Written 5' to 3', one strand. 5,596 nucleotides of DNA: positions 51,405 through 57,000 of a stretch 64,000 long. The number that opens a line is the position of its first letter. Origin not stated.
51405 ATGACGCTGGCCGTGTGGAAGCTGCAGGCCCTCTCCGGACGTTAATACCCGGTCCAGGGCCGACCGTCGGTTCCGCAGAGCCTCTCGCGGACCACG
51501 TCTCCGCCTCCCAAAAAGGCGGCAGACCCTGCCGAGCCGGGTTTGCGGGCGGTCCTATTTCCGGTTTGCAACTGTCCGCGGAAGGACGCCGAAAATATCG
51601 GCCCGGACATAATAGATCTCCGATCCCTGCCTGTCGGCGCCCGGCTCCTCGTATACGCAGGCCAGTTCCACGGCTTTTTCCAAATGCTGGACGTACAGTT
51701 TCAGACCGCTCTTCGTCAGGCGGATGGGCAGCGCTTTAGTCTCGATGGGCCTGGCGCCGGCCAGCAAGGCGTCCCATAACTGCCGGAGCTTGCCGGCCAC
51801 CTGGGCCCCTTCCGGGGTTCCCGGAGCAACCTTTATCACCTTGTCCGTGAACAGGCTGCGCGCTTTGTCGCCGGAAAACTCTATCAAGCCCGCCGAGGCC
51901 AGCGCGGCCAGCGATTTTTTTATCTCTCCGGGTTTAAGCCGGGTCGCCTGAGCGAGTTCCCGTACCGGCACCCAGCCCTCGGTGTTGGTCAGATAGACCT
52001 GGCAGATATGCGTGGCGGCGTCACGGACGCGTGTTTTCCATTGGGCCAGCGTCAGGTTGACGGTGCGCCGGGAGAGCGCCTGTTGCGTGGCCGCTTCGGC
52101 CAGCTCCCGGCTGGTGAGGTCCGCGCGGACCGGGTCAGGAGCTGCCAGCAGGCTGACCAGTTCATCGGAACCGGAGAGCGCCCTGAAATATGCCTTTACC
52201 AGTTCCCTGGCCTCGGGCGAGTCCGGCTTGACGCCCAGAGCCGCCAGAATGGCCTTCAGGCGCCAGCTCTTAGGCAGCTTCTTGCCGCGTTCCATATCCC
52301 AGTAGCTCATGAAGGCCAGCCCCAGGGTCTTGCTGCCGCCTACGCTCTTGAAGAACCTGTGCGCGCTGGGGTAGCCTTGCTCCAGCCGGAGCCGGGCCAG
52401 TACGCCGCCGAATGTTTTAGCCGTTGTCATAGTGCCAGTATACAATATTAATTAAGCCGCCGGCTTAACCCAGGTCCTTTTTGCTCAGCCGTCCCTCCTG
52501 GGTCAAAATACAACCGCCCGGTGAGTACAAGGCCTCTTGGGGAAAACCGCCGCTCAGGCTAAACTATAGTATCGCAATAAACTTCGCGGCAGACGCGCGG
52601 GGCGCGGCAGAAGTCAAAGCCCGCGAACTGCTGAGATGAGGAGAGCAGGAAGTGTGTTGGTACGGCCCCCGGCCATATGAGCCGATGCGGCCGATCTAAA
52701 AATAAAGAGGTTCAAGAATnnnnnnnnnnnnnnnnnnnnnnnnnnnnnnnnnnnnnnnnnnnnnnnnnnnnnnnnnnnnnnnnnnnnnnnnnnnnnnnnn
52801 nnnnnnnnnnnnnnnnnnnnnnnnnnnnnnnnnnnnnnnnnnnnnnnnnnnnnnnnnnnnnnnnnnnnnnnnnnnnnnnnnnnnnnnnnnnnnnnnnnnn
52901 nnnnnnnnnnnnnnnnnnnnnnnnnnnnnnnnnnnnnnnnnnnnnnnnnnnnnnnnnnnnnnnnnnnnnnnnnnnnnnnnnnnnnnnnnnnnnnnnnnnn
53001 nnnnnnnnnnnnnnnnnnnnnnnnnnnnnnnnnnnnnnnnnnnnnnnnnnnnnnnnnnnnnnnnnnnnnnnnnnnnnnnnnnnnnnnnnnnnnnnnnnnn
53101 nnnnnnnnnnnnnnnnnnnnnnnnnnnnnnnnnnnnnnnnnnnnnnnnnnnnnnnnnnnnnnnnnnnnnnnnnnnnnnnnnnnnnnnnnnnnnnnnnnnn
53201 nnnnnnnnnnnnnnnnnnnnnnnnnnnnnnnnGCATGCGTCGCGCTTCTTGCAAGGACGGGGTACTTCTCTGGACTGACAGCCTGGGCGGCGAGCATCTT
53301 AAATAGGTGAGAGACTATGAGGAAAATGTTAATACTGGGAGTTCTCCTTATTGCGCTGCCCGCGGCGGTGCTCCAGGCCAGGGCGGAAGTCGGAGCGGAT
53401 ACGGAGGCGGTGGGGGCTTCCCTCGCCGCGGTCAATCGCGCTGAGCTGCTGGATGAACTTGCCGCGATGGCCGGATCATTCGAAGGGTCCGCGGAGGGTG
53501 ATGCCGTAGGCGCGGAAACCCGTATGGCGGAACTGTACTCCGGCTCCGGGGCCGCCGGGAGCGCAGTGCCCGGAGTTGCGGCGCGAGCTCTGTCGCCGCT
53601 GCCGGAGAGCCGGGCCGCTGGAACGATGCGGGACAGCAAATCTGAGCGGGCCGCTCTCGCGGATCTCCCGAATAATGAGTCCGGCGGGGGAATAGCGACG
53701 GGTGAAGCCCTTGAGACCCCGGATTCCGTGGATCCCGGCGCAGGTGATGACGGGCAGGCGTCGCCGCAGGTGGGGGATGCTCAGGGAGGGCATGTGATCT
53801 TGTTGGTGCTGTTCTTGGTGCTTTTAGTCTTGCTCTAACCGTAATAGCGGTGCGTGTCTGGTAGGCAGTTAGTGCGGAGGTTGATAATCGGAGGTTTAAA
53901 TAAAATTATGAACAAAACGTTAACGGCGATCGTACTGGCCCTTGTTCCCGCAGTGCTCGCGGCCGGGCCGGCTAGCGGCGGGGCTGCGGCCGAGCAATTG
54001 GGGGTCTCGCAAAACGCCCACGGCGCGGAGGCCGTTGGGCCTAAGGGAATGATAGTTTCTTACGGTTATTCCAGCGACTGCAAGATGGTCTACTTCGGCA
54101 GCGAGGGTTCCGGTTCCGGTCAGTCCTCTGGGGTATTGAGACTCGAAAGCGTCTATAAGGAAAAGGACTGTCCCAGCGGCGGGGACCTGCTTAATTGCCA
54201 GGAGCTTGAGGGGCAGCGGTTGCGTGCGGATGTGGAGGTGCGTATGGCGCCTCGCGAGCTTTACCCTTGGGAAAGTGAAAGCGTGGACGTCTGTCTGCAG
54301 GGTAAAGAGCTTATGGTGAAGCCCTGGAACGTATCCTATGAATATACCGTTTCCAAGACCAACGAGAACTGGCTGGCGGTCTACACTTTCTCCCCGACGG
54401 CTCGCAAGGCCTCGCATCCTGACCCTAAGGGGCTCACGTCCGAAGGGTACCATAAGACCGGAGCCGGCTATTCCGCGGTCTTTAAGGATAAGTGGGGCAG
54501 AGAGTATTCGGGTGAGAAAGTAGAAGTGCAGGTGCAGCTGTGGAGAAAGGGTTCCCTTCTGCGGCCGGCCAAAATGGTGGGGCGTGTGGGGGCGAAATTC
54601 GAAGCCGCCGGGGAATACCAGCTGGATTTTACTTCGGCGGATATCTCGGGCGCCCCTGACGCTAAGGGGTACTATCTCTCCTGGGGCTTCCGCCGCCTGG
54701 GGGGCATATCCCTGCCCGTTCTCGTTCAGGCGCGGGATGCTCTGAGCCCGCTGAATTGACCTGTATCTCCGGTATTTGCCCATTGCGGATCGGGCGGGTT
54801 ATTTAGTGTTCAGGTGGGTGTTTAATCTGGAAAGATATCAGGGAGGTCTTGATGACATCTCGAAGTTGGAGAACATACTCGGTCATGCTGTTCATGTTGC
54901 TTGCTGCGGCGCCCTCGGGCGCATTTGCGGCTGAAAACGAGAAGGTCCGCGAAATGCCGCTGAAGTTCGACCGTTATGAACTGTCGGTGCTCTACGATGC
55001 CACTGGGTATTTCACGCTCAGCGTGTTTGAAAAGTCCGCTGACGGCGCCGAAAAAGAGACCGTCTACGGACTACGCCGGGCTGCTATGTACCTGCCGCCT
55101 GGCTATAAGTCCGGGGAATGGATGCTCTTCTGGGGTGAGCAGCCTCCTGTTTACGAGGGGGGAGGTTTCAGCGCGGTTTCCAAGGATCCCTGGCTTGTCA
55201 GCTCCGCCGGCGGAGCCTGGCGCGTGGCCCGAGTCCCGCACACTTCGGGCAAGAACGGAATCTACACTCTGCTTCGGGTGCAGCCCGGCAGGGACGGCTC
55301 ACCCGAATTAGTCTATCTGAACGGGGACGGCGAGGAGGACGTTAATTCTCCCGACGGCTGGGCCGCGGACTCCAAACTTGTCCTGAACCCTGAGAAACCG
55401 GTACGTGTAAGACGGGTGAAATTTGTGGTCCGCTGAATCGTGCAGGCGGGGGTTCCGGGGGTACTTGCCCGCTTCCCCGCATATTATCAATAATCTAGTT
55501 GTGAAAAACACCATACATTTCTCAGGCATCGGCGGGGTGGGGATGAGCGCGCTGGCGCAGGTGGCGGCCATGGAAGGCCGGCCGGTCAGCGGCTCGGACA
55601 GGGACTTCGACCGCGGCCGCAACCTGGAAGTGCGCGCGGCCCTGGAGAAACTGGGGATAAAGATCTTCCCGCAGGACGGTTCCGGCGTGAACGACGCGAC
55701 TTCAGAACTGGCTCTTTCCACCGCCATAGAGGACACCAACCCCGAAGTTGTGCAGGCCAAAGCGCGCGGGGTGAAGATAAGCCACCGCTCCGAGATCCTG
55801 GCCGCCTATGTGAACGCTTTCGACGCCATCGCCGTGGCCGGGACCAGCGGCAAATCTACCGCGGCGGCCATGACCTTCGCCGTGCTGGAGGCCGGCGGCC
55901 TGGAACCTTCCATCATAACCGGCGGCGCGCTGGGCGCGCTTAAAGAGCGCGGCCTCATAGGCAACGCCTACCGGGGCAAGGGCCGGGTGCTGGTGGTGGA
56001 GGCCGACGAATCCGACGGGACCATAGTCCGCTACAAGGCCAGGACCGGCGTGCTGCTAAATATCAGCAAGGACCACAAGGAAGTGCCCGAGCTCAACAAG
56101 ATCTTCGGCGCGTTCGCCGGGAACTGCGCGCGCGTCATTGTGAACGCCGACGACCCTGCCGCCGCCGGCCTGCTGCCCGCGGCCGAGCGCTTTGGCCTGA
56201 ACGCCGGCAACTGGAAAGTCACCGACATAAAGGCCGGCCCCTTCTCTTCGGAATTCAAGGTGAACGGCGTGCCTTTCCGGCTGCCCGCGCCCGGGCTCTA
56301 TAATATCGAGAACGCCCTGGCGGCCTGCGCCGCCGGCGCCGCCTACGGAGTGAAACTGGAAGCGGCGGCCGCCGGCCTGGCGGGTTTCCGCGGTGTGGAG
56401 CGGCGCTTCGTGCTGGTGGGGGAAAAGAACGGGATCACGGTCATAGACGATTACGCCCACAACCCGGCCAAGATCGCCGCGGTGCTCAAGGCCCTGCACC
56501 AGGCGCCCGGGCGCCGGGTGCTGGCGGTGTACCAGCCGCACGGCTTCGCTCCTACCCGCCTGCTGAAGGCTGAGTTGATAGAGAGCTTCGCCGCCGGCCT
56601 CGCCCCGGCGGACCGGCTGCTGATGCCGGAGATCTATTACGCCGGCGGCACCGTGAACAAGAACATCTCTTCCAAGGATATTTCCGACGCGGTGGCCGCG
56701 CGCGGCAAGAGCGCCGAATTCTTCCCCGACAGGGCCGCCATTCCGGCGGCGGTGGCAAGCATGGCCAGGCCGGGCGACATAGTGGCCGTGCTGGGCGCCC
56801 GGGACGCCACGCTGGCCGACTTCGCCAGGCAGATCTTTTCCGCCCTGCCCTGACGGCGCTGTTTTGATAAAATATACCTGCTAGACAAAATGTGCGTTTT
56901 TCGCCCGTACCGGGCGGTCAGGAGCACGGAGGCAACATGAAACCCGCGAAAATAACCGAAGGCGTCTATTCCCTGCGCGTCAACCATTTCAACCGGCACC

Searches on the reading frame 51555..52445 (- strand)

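Call 49: search_protein_families(library=pfam, proteins=[window:51555-52445:-], max_evalue=0.001)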
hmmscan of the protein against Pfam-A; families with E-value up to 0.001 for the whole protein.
window:51555-52445:- (296 aa): 1 family
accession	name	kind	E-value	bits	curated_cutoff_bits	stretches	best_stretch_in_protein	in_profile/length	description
PF08221.17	HTH_9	-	0.00013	22.5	23.4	0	157-191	26-60/62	RNA polymerase III subunit RPC82 helix-turn-helix domain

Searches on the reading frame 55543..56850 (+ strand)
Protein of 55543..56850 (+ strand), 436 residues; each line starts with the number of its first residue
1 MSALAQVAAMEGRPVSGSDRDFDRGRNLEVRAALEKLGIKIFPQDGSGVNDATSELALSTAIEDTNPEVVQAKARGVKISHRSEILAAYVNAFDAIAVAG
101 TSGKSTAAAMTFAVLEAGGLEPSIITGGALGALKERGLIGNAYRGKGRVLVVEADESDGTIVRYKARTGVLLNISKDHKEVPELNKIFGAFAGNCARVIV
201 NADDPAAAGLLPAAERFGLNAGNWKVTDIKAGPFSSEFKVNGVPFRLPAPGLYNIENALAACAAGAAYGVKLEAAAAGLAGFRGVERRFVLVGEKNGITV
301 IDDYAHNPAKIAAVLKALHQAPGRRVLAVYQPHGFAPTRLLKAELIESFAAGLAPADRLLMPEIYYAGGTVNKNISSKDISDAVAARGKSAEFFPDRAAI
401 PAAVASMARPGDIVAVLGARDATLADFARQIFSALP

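Call 68: search_protein_families(library=ncbifam, proteins=[window:55543-56850:+], max_evalue=0.01)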
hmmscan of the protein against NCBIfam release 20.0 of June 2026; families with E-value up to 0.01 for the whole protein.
window:55543-56850:+ (436 aa): 26 families (the best 25 are shown)
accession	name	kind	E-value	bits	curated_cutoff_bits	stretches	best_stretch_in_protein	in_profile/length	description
TIGR01082.1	murC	equivalog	2.3e-87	293.9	335.1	1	1-422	12-441/449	UDP-N-acetylmuramate--L-alanine ligase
NF011171.0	PRK14573.1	equivalog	7.6e-45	153.1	1015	1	1-419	17-434/809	bifunctional UDP-N-acetylmuramate--L-alanine ligase/D-alanine--D-alanine ligase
TIGR01081.1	mpl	equivalog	1.3e-32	113.4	388.7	1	1-417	12-431/448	UDP-N-acetylmuramate:L-alanyl-gamma-D-glutamyl-meso-diaminopimelate ligase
NF053645.1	pMurC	equivalog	1.1e-21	77.1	560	2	226-322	290-389/492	pseudomurein biosynthesis peptide ligase pMurC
NF001124.0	PRK00139.1-2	equivalog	2.1e-19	69.7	476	1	199-329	240-382/500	UDP-N-acetylmuramoyl-L-alanyl-D-glutamate--2,6-diaminopimelate ligase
NF001126.0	PRK00139.1-4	equivalog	5.4e-18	64.8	373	1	168-329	196-373/486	UDP-N-acetylmuramoyl-L-alanyl-D-glutamate--2,6-diaminopimelate ligase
TIGR01085.1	murE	subfamily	1.1e-17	64.2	257.3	1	237-329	270-363/472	UDP-N-acetylmuramyl-tripeptide synthetase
TIGR01143.1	murF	subfamily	1.7e-16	60.2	288.6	1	194-326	185-328/418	UDP-N-acetylmuramoyl-tripeptide--D-alanyl-D-alanine ligase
TIGR01087.1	murD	equivalog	3.3e-15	56.1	211.95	2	57-132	68-141/441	UDP-N-acetylmuramoyl-L-alanine--D-glutamate ligase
NF008896.0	PRK11929.1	equivalog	3.4e-14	51.7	1023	1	242-327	778-865/965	bifunctional UDP-N-acetylmuramoyl-L-alanyl-D-glutamate--2,6-diaminopimelate ligase MurE/UDP-N-acetylmuramoyl-tripeptide--D-alanyl-D-alanine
NF008041.0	PRK10773.1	equivalog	2.4e-13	49.6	551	1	234-427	263-443/453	UDP-N-acetylmuramoyl-tripeptide--D-alanyl-D-alanine ligase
NF053648.1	pMurE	equivalog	3e-13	49.3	600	1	246-322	278-352/464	pseudomurein biosynthesis peptide ligase pMurE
NF053646.1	pMurD1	equivalog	4.1e-13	48.8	610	1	253-320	283-350/465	pseudomurein biosynthesis peptide ligase pMurD1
NF010623.0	PRK14016.1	subfamily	1.9e-11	42.8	877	1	239-330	671-765/871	cyanophycin synthetase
TIGR02068.2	cya_phycin_syn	equivalog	2.8e-11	42.2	850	1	239-331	669-764/862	cyanophycin synthetase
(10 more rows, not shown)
